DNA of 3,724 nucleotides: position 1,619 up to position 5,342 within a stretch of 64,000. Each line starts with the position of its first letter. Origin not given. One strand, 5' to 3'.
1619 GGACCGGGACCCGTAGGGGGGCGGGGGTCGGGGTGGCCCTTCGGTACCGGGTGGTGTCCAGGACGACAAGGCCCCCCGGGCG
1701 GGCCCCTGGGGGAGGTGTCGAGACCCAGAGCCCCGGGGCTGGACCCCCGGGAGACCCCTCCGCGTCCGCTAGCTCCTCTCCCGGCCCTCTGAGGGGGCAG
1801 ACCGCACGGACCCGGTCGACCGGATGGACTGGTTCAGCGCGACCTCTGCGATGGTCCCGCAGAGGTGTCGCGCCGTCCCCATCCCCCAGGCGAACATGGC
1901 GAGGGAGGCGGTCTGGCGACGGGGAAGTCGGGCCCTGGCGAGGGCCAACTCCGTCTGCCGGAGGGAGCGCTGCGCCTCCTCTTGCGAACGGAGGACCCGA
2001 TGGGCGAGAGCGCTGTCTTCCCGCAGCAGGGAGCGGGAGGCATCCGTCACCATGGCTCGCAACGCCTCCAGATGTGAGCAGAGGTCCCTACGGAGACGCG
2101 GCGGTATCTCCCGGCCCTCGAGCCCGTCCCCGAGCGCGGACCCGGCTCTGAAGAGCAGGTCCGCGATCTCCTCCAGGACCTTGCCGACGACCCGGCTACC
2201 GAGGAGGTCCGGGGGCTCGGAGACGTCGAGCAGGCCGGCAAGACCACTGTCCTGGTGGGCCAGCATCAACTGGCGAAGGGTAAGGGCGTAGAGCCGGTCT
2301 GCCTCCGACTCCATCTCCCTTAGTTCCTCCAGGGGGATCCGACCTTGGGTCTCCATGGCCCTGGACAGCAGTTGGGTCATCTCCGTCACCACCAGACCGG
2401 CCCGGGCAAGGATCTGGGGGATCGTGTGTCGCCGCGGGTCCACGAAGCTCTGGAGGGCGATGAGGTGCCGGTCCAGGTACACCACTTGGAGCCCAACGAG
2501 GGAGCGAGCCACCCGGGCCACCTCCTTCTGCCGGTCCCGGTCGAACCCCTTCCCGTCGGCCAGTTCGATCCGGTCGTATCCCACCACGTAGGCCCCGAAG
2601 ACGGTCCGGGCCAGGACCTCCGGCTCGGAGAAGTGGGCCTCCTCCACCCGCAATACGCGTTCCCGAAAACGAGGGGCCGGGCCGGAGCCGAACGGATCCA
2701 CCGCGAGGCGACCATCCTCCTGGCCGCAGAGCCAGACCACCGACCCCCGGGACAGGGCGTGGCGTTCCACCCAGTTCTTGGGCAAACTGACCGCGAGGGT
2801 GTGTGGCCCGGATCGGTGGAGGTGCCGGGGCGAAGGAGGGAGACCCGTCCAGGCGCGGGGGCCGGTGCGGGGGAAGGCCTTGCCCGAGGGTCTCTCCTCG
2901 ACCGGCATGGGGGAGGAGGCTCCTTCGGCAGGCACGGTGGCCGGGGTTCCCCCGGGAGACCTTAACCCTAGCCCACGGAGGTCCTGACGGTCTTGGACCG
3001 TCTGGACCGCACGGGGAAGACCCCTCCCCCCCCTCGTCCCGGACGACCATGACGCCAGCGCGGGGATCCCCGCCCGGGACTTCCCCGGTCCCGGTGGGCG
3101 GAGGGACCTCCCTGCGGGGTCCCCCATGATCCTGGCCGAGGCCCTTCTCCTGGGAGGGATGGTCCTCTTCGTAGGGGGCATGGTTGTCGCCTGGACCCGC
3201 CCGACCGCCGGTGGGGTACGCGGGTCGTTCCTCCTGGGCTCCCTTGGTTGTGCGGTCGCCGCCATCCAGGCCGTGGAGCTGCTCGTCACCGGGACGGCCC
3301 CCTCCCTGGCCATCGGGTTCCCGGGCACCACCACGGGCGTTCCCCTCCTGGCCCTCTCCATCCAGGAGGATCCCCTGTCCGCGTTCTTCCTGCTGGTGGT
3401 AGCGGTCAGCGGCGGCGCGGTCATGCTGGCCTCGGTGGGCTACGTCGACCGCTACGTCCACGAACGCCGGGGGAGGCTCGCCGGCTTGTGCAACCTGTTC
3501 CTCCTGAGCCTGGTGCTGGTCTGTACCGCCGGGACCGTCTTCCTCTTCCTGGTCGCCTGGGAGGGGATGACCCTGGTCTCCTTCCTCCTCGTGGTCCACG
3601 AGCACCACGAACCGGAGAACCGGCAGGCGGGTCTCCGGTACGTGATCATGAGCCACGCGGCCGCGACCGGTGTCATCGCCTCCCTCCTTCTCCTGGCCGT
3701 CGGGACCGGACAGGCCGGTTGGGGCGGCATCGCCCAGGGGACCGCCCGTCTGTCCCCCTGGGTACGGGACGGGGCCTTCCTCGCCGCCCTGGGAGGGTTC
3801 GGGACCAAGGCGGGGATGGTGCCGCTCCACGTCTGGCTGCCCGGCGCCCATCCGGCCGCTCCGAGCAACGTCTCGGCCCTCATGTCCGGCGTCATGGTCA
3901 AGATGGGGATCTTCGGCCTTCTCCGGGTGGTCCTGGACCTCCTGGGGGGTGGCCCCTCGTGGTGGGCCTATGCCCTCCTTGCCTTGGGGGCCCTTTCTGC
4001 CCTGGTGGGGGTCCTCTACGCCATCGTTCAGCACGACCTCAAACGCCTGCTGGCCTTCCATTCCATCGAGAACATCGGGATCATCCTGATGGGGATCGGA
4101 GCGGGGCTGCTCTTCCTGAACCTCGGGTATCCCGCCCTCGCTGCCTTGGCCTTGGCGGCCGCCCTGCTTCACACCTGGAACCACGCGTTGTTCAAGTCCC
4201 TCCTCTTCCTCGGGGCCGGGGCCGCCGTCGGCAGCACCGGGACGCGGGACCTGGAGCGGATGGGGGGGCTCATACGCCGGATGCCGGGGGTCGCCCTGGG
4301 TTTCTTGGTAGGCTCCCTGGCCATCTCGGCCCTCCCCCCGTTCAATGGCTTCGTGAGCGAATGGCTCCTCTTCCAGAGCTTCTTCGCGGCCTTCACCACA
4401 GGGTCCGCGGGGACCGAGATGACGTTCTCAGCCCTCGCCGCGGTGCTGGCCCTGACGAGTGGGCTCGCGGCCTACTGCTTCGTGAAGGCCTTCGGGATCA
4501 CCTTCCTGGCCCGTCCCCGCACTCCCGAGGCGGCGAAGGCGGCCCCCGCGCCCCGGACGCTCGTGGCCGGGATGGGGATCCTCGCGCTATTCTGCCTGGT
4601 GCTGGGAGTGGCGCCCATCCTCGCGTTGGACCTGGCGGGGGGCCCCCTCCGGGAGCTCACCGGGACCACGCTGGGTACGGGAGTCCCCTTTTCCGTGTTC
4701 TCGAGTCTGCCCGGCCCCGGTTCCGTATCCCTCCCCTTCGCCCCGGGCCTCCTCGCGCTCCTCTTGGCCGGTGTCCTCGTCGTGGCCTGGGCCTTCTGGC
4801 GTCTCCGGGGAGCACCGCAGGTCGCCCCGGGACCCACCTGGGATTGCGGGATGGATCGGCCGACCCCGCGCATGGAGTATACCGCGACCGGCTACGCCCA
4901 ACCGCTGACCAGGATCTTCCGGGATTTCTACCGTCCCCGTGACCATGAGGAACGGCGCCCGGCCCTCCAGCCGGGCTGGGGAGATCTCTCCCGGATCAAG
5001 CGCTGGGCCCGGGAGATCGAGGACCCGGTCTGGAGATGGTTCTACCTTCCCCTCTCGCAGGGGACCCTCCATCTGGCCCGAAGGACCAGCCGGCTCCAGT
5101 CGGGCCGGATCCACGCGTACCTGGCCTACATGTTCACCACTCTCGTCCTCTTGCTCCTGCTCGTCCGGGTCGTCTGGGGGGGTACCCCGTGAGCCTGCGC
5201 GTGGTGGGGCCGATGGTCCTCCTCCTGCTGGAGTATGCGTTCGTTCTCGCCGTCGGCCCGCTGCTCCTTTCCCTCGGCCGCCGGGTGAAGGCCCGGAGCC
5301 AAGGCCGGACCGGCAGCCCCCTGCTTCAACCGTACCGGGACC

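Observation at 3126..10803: Six-gene, fully translationally coupled complex-I/Hyf-like membrane operon that is not a hydrogenase (Ehr-type)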

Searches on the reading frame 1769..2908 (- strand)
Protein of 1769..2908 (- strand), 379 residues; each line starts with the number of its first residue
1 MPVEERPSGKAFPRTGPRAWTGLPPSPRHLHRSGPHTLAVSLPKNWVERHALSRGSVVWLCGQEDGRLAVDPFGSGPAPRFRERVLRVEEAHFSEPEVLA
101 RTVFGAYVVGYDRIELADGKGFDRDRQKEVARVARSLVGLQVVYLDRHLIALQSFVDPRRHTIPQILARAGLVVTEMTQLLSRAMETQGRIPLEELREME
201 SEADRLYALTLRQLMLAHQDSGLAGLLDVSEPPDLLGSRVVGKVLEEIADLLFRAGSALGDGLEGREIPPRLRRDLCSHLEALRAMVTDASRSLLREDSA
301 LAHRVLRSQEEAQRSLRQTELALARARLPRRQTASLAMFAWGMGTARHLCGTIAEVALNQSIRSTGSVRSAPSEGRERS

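Call 26: search_protein_families(library=pfam, proteins=[window:1769-2908:-], max_evalue=0.001)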
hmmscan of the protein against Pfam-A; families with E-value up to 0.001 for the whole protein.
window:1769-2908:- (379 aa): 1 family
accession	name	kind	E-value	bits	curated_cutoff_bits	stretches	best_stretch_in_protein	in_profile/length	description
PF01895.24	PhoU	-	2.6e-06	28.2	23.5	0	168-252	2-82/89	PhoU domain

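Call 64: search_protein_families(library=pfam, alignment_id=A3, max_evalue=0.1)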
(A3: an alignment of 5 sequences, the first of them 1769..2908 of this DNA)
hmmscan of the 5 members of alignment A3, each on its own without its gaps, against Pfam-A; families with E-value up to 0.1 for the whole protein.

A. member 1, window:1769-2908:- (379 aa): 2 families
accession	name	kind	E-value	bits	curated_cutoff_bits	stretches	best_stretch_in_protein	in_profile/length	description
PF01895.24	PhoU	-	2.6e-06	28.2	23.5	1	168-252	2-82/89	PhoU domain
PF04014.23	MazE_antitoxin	-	0.039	14.3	24.7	1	37-58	7-28/48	Antidote-toxin recognition MazE, bacterial antitoxin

B. families by the number of members that match (of 5 scanned): 3 families
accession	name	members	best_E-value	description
PF01895.24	PhoU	5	1.6e-08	PhoU domain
PF04014.23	MazE_antitoxin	4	8.8e-09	Antidote-toxin recognition MazE, bacterial antitoxin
PF01865.21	PhoU_div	1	0.039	Protein of unknown function DUF47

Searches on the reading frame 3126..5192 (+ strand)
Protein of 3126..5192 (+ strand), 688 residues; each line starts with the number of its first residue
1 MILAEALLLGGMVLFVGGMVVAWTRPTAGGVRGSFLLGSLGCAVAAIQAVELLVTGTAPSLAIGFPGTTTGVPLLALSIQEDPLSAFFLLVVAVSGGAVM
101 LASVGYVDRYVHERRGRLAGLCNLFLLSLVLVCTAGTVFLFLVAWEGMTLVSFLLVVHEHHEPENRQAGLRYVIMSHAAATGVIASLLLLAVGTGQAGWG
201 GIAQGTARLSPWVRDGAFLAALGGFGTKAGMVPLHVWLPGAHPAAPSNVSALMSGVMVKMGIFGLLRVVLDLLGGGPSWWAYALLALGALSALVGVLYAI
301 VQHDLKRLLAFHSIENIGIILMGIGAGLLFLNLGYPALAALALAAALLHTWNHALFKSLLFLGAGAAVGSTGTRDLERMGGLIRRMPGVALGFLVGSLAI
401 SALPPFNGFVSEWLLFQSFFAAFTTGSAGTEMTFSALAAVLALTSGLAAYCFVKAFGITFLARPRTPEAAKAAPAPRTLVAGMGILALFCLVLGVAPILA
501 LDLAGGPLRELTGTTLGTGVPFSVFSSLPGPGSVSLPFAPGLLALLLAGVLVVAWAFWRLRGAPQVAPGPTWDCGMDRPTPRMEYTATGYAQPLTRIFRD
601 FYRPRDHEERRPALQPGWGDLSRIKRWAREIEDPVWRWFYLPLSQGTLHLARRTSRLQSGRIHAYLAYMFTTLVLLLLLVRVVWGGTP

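Call 5: search_protein_families(library=pfam, proteins=[window:3126-5192:+], max_evalue=0.01)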
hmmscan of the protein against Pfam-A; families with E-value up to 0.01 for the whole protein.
window:3126-5192:+ (688 aa): 1 family
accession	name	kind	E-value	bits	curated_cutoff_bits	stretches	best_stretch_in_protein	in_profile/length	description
PF00361.26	Proton_antipo_M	-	1.6e-50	172.4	21.5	1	136-422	2-278/294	NADH:quinone oxidoreductase/Mrp antiporter, TM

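Call 6: search_protein_families(library=ncbifam, proteins=[window:3126-5192:+], max_evalue=0.01)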
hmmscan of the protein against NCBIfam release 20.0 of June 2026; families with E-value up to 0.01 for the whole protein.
window:3126-5192:+ (688 aa): 75 families (the best 25 are shown)
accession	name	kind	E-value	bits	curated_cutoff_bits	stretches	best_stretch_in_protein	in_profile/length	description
NF005086.0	PRK06521.1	equivalog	5.6e-199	662.9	667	1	12-681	14-668/669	hydrogenase 4 subunit B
NF006418.0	PRK08667.1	equivalog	8.3e-155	516.9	794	2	5-505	3-494/644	hydrogenase membrane subunit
NF005958.0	PRK08042.1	equivalog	2.9e-80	270.8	727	1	9-619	8-580/608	formate hydrogenlyase subunit 3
NF006240.0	PRK08376.1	subfamily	1.1e-69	235.8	662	1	65-502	73-497/521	putative monovalent cation/H+ antiporter subunit D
NF006419.0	PRK08668.1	equivalog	2.1e-63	215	617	1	73-502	60-472/613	NADH dehydrogenase subunit M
NF005046.0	PRK06459.1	equivalog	1e-57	196.2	460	1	74-680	36-584/587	hydrogenase 4 subunit B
NF009310.0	PRK12668.1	equivalog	2.4e-56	191.7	564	1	76-498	61-435/584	Na(+)/H(+) antiporter subunit D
NF005097.0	PRK06525.1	equivalog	3.1e-55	187.8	430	1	34-500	31-475/480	hydrogenase 4 subunit D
NF005044.0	PRK06458.1-4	equivalog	9.9e-55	186.3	610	1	79-496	70-478/531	hydrogenase 4 subunit F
NF009287.0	PRK12647.1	equivalog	5.1e-52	177.4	937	1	76-501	69-471/773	putative monovalent cation/H+ antiporter subunit A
TIGR00940.1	2a6301s01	subfamily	3.2e-51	174.6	920.45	1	77-499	69-491/793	monovalent cation:proton antiporter subunit A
TIGR01972.1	NDH_I_M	subfamily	1.4e-50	172.4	263.8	1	82-503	77-474/486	NADH-quinone oxidoreductase subunit M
NF009288.0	PRK12648.1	equivalog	9.5e-48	163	1104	1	75-501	68-475/954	monovalent cation/H+ antiporter subunit A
NF009290.0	PRK12650.1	equivalog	3e-47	161.1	980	1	25-498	25-473/966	DUF4040 family protein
TIGR01974.1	NDH_I_L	subfamily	2e-45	155.9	407.5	1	76-498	75-480/630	NADH-quinone oxidoreductase subunit L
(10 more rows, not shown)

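Call 39: search_solved_structures(query=window:3126-5192:+, show_alignments=3, max_evalue=1e-20)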
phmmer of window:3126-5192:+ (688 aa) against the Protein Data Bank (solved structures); distinct sequences matched with E-value up to 1e-20: 33.
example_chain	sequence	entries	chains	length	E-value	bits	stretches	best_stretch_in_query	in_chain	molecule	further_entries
7z0s_C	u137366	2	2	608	1.1e-73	252.3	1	8-618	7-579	Formate hydrogenlyase subunit 3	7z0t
6cfw_H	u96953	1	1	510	1.2e-51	179.4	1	80-497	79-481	Monovalent cation/H+ antiporter subunit D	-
7qru_A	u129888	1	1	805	1.8e-40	142.5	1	71-525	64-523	Na+/H+ antiporter subunit A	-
6u8y_X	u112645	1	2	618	5.4e-34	121.1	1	83-500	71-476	NADH dehydrogenase subunit M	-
6z16_A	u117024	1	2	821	4.3e-33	118.2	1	71-502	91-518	Multisubunit Na+/H+ antiporter, A subunit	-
7d3u_A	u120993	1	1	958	1.8e-31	112.8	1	76-484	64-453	Monovalent Na+/H+ antiporter subunit A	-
7qru_D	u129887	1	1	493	1.3e-30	110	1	132-485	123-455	Na+/H+ antiporter subunit D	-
7v2d_l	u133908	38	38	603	1.3e-29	106.6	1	72-468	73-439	NADH-ubiquinone oxidoreductase chain 5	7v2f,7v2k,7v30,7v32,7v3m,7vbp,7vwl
6q9b_D5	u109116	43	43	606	2.1e-29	106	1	68-450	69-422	NADH-ubiquinone oxidoreductase chain 5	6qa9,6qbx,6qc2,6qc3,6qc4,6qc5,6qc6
5gpn_j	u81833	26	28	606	2.4e-29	105.8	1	72-468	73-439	NADH-ubiquinone oxidoreductase chain 5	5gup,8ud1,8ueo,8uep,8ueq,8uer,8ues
5lnk_L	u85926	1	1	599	2.4e-29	105.8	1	68-450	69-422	Mitochondrial complex I, ND5 subunit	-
7v2c_l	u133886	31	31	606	2.6e-29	105.7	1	72-468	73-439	NADH-ubiquinone oxidoreductase chain 5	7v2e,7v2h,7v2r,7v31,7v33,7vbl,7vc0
5xtc_l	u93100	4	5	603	8.1e-29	104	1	68-471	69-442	NADH-ubiquinone oxidoreductase chain 5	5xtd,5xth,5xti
9ti4_l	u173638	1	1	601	9.4e-29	103.8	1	68-471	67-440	NADH-ubiquinone oxidoreductase chain 5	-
9cwt_l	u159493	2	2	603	1.2e-28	103.5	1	68-471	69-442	NADH-ubiquinone oxidoreductase chain 5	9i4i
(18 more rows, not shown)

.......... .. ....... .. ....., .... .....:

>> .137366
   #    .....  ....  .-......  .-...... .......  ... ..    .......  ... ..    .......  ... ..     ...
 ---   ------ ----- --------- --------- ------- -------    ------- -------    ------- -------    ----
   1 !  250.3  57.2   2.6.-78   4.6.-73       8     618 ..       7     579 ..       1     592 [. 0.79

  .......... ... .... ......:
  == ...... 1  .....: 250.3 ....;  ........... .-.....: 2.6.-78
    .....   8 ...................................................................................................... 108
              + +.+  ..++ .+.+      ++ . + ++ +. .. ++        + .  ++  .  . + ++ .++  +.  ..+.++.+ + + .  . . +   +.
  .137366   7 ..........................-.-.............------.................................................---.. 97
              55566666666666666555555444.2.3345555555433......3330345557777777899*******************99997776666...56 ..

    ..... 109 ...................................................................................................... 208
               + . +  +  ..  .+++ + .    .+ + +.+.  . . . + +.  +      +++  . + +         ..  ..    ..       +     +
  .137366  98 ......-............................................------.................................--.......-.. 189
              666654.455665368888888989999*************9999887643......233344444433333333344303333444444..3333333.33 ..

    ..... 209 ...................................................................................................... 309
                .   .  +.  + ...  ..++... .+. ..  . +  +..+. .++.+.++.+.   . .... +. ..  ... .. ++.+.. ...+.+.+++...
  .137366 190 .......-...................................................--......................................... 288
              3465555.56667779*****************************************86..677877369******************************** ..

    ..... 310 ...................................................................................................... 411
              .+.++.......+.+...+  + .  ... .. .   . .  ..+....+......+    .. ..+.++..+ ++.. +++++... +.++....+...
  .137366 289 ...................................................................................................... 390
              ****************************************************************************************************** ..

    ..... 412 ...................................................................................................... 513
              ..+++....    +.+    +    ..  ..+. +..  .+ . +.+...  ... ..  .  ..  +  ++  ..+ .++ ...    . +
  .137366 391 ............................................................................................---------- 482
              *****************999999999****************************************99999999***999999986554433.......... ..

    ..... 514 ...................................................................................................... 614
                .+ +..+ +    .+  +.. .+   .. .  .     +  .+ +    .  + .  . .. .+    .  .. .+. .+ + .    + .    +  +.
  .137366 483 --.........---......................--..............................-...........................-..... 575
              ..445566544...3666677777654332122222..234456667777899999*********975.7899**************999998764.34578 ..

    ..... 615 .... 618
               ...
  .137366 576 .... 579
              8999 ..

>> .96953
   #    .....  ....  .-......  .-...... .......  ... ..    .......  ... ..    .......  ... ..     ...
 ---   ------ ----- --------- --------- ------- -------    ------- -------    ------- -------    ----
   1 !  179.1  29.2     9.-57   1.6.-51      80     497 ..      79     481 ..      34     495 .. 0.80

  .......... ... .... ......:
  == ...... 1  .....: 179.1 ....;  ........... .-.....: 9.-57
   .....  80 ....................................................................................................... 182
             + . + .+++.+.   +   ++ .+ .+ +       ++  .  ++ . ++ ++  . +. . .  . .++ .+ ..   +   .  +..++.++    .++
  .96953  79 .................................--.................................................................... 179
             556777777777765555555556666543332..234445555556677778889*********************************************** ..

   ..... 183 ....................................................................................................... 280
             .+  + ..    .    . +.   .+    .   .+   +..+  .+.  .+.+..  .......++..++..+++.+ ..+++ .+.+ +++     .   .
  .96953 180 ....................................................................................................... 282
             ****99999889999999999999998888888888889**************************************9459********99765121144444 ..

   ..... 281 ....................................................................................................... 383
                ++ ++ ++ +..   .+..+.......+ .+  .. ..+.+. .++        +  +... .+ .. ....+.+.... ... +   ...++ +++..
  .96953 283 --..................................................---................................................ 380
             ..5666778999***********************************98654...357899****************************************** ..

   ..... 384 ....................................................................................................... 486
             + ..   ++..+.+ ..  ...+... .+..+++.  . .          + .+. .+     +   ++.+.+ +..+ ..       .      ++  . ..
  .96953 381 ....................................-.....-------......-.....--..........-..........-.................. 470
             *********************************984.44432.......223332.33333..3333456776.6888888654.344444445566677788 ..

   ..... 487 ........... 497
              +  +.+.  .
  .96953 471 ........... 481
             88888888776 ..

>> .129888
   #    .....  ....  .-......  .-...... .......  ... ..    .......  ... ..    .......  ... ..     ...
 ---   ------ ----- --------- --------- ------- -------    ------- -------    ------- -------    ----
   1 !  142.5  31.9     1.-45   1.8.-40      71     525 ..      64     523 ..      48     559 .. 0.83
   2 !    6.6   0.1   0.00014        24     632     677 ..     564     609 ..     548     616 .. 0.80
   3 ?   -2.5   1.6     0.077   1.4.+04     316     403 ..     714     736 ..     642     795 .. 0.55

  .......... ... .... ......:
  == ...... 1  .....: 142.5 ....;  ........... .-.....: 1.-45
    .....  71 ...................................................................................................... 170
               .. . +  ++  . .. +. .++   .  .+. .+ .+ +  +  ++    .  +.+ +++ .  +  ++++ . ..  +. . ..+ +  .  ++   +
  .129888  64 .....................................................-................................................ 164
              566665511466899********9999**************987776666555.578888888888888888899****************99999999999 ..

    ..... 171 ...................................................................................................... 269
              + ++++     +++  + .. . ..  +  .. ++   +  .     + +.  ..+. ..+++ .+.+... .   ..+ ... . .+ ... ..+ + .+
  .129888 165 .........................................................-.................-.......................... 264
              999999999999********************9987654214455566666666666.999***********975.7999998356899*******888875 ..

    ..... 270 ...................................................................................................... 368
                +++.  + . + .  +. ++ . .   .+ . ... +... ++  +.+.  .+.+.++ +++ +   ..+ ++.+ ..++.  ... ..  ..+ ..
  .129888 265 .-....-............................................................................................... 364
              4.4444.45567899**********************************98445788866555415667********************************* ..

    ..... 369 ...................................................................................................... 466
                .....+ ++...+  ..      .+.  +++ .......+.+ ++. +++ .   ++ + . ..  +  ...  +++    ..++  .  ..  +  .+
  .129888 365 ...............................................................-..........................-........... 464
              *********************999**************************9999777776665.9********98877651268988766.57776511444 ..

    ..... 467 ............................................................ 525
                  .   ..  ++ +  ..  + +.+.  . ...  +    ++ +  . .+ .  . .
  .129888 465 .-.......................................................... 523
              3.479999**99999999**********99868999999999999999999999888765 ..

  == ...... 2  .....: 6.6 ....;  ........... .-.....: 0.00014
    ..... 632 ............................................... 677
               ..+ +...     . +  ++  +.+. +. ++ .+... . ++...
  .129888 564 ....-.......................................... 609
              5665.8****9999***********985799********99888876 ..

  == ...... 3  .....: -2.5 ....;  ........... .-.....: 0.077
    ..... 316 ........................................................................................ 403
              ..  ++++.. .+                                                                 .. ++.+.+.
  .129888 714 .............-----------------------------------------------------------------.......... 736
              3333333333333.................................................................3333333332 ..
